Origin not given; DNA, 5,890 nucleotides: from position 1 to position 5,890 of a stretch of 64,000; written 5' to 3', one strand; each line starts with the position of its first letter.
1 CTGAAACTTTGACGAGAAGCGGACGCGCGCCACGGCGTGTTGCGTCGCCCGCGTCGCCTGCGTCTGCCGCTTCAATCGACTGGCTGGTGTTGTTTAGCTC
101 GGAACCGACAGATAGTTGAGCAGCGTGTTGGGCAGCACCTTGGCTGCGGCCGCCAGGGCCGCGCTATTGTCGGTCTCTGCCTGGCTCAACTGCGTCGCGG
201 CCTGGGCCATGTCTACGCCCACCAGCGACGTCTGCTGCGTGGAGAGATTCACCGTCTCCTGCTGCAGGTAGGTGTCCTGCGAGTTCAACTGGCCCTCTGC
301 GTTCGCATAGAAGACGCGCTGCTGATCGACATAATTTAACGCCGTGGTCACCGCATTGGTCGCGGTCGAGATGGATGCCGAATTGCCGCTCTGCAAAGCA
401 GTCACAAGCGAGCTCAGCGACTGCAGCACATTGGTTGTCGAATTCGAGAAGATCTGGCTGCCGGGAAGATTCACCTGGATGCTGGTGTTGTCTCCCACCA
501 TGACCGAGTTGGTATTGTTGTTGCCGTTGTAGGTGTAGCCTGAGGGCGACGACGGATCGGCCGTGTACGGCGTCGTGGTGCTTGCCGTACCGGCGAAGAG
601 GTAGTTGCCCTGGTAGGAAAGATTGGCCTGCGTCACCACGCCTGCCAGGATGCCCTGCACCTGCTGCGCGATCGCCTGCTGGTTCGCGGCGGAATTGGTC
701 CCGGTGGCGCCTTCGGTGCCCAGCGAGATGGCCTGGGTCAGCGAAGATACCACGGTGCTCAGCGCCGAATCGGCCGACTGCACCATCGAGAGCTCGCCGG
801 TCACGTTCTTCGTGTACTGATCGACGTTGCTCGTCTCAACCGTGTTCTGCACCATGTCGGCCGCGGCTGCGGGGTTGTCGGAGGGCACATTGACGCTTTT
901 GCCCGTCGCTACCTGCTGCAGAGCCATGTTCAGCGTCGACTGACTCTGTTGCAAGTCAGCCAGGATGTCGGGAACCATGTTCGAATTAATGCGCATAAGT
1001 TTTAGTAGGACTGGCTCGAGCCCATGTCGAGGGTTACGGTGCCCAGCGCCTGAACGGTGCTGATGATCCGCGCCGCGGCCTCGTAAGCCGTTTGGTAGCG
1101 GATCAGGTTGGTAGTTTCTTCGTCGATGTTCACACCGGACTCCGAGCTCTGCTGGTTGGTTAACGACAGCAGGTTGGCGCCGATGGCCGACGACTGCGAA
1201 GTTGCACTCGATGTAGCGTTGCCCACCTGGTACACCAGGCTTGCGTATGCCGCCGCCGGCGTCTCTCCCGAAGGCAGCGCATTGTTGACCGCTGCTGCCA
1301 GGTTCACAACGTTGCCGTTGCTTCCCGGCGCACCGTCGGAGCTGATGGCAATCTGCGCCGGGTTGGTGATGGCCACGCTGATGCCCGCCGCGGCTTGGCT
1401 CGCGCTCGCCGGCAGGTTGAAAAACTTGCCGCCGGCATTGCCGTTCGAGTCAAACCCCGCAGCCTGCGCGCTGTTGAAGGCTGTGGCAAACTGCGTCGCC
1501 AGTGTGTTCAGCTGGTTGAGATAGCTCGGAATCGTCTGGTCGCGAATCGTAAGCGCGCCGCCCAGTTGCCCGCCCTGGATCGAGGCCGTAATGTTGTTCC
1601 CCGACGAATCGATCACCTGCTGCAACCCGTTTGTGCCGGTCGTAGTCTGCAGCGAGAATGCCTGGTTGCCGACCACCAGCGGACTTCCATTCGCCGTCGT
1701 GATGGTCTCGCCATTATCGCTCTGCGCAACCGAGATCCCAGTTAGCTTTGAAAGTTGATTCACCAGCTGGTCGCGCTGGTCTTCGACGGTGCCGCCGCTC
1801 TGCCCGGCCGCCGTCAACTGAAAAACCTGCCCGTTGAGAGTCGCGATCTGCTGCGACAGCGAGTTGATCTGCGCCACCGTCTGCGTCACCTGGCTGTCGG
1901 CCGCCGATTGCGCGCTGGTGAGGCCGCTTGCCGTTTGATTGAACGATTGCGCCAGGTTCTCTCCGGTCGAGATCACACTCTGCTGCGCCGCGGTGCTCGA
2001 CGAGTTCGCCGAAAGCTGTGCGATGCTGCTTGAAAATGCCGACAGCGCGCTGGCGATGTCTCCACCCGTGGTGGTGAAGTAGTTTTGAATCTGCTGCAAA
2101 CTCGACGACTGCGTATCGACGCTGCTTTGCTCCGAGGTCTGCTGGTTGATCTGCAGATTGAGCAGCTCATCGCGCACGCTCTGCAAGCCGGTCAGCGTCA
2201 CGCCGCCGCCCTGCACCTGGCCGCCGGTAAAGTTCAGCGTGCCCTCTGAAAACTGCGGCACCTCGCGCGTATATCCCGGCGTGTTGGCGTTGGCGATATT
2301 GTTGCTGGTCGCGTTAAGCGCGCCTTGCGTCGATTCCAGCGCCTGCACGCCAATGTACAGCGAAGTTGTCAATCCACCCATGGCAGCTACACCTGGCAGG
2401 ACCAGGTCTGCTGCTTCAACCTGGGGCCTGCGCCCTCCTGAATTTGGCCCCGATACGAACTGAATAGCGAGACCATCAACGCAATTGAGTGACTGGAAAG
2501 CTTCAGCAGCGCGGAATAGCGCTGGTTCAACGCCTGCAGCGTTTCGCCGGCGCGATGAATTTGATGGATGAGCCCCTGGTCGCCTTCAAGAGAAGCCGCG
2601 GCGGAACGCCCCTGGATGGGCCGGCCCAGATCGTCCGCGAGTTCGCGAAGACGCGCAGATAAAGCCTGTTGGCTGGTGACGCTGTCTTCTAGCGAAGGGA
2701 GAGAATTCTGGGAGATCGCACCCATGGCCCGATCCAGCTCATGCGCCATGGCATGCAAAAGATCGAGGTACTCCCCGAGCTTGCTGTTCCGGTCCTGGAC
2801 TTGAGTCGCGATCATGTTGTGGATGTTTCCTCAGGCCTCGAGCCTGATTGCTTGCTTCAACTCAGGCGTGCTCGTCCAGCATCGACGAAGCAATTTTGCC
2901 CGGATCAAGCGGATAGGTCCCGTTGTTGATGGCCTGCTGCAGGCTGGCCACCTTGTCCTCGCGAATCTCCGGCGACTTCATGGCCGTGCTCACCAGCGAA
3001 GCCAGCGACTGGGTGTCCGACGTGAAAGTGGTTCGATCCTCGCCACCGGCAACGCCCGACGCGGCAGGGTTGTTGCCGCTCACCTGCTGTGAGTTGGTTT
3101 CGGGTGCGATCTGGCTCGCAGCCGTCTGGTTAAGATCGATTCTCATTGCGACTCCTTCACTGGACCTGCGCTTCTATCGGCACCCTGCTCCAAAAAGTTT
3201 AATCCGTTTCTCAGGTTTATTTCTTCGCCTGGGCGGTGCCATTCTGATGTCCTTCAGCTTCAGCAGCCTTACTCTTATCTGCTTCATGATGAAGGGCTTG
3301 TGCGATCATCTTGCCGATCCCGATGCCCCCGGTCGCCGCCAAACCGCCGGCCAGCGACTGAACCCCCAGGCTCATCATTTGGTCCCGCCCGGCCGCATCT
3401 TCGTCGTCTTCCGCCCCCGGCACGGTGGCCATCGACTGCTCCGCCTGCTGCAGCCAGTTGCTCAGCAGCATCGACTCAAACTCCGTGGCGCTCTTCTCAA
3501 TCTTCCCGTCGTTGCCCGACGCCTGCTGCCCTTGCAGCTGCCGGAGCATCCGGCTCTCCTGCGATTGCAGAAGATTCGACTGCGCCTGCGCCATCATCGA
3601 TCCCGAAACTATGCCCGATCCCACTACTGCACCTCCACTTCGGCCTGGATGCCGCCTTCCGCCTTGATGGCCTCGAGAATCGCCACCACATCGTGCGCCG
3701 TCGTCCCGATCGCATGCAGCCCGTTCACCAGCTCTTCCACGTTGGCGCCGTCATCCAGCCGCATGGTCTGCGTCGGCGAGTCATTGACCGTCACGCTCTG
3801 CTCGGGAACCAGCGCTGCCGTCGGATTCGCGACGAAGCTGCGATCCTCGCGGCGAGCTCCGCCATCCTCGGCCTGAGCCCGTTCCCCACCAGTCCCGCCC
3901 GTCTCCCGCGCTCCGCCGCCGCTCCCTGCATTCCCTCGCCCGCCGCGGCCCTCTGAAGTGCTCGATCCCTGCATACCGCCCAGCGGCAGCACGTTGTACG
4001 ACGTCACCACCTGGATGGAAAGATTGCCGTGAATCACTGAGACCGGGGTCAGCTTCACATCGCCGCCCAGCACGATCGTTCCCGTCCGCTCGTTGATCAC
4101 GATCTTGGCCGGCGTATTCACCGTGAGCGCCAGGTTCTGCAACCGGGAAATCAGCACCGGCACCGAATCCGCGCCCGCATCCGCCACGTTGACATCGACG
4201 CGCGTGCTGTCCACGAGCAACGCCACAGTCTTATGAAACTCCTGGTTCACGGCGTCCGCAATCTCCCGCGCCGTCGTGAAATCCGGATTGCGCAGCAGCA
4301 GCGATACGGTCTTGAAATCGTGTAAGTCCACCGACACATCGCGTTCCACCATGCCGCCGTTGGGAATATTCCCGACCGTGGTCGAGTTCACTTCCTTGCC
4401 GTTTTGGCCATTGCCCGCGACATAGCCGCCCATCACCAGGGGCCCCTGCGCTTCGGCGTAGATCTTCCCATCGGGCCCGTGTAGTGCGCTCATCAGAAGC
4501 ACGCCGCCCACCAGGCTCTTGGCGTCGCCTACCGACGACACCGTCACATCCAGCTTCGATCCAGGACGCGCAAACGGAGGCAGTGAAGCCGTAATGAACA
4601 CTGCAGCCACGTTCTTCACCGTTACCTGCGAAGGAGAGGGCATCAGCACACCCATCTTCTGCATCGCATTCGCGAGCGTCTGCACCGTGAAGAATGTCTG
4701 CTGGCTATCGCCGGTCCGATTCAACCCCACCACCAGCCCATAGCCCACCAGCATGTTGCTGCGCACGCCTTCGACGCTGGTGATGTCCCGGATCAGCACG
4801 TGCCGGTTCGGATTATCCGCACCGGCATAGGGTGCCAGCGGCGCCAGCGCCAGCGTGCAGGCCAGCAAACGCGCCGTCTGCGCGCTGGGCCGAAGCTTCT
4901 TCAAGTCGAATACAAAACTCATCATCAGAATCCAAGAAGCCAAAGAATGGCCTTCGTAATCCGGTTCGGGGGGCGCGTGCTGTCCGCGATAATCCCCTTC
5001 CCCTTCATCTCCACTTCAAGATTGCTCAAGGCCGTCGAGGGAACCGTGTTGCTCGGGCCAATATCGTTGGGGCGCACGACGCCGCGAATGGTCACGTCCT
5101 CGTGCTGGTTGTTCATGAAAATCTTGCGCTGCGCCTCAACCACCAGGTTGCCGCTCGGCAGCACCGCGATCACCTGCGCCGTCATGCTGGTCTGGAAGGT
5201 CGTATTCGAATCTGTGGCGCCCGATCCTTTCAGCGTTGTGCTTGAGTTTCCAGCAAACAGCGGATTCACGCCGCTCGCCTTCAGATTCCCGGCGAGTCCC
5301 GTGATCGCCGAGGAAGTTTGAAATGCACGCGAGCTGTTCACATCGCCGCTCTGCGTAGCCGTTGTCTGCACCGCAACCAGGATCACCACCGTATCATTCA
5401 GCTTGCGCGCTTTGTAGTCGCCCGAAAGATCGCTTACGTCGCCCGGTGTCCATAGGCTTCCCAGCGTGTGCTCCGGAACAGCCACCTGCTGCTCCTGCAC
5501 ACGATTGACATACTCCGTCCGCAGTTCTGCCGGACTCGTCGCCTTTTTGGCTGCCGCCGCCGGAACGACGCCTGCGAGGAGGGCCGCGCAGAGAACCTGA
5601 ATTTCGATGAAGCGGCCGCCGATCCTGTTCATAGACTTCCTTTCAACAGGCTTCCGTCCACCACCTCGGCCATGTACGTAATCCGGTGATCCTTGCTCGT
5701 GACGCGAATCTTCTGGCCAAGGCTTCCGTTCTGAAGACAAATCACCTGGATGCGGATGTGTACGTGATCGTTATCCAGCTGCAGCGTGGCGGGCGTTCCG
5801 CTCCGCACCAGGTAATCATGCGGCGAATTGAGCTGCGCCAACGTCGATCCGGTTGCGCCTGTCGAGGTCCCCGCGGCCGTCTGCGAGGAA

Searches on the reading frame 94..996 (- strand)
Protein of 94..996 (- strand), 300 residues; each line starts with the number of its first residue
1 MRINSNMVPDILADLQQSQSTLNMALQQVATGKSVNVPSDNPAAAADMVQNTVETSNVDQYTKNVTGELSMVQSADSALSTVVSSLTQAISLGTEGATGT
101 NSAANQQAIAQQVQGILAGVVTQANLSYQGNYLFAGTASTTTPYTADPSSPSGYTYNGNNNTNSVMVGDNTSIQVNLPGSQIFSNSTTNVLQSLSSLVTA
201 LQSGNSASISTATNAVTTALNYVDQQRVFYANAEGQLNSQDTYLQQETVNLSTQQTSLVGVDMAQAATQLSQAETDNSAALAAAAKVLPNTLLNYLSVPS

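Call 15: search_protein_families(library=pfam, proteins=[window:94-996:-], max_evalue=0.001)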
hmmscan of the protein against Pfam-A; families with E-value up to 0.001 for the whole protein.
window:94-996:- (300 aa): 2 families
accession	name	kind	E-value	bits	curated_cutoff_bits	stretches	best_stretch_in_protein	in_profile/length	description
PF00669.25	Flagellin_N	-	1.5e-12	48.2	26.6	1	12-137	11-137/139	Bacterial flagellin N-terminal helical region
PF00700.27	Flagellin_C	-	1.2e-05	26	23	1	214-296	2-86/86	Bacterial flagellin C-terminal helical region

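Call 31: find_encoding_contigs(protein=window:94-996:-, flank=10000, max_places=6)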
Protein window:94-996:- (300 aa): 18 contigs read that carry it; 6 places shown.
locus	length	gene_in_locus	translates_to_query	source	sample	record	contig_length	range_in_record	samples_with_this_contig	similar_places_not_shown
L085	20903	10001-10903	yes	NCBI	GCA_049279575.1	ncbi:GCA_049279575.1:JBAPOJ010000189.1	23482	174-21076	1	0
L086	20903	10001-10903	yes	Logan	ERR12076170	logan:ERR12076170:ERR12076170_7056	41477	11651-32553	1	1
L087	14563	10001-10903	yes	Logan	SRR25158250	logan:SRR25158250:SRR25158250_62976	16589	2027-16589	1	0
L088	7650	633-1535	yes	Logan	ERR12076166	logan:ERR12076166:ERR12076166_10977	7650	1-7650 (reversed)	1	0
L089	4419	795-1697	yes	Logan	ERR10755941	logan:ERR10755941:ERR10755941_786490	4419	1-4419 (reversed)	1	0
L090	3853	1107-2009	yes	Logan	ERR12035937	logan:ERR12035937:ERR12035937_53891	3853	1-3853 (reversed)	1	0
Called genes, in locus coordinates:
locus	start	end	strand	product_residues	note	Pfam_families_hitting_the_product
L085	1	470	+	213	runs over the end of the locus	PF02154:FliM, PF01052:FliMN_C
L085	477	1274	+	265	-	PF01052:FliMN_C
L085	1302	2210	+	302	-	-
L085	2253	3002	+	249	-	PF08668:HDOD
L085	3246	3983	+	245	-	PF00460:Flg_bb_rod, PF22692:LlgE_F_G_D1, PF06429:Flg_bbr_C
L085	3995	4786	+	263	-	PF00460:Flg_bb_rod, PF22692:LlgE_F_G_D1, PF06429:Flg_bbr_C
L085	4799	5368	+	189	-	-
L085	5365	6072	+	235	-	PF02107:FlgH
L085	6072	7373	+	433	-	PF02119:FlgI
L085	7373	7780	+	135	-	-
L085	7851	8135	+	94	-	PF04316:FlgM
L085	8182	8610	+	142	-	-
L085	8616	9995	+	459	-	PF00460:Flg_bb_rod, PF22638:FlgK_D1, PF06429:Flg_bbr_C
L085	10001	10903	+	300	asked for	PF00669:Flagellin_N, PF00700:Flagellin_C (weak)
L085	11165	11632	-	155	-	PF02561:FliS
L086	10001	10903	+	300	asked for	PF00669:Flagellin_N, PF00700:Flagellin_C (weak)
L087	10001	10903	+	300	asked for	PF00669:Flagellin_N, PF00700:Flagellin_C (weak)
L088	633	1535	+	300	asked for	PF00669:Flagellin_N, PF00700:Flagellin_C (weak)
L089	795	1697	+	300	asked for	PF00669:Flagellin_N, PF00700:Flagellin_C (weak)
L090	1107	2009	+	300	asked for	PF00669:Flagellin_N, PF00700:Flagellin_C (weak)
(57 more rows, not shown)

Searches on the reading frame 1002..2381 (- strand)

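Call 15: search_protein_families(library=pfam, proteins=[window:1002-2381:-], max_evalue=0.001)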
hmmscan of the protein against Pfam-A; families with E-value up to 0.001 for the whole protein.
window:1002-2381:- (459 aa): 3 families
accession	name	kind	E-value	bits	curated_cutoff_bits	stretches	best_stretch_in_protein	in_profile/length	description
PF22638.1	FlgK_D1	-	9.5e-57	192.7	28.6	1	95-321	1-233/233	Flagellar hook-associated protein FlgK helical domain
PF06429.18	Flg_bbr_C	-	8.7e-10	38.4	23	1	413-444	6-37/46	Flagellar basal body rod FlgEFG protein C-terminal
PF00460.25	Flg_bb_rod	-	4.3e-09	36.6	20.7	1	8-38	1-31/31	Flagella basal body rod protein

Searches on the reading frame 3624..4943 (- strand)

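Call 15: search_protein_families(library=pfam, proteins=[window:3624-4943:-], max_evalue=0.001)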
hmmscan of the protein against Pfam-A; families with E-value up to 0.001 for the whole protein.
window:3624-4943:- (439 aa): 1 family
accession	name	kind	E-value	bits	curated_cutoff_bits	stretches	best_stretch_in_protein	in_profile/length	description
PF02119.21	FlgI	-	1.2e-112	376.7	25.3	2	51-318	2-270/343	Flagellar P-ring protein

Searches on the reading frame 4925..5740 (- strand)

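Call 15: search_protein_families(library=pfam, proteins=[window:4925-5740:-], max_evalue=0.001)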
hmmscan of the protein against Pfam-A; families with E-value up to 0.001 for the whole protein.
window:4925-5740:- (271 aa): 1 family
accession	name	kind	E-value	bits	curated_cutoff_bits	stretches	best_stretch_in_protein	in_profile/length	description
PF02107.21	FlgH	-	8.1e-42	143.2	27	1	92-263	3-165/172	Flagellar L-ring protein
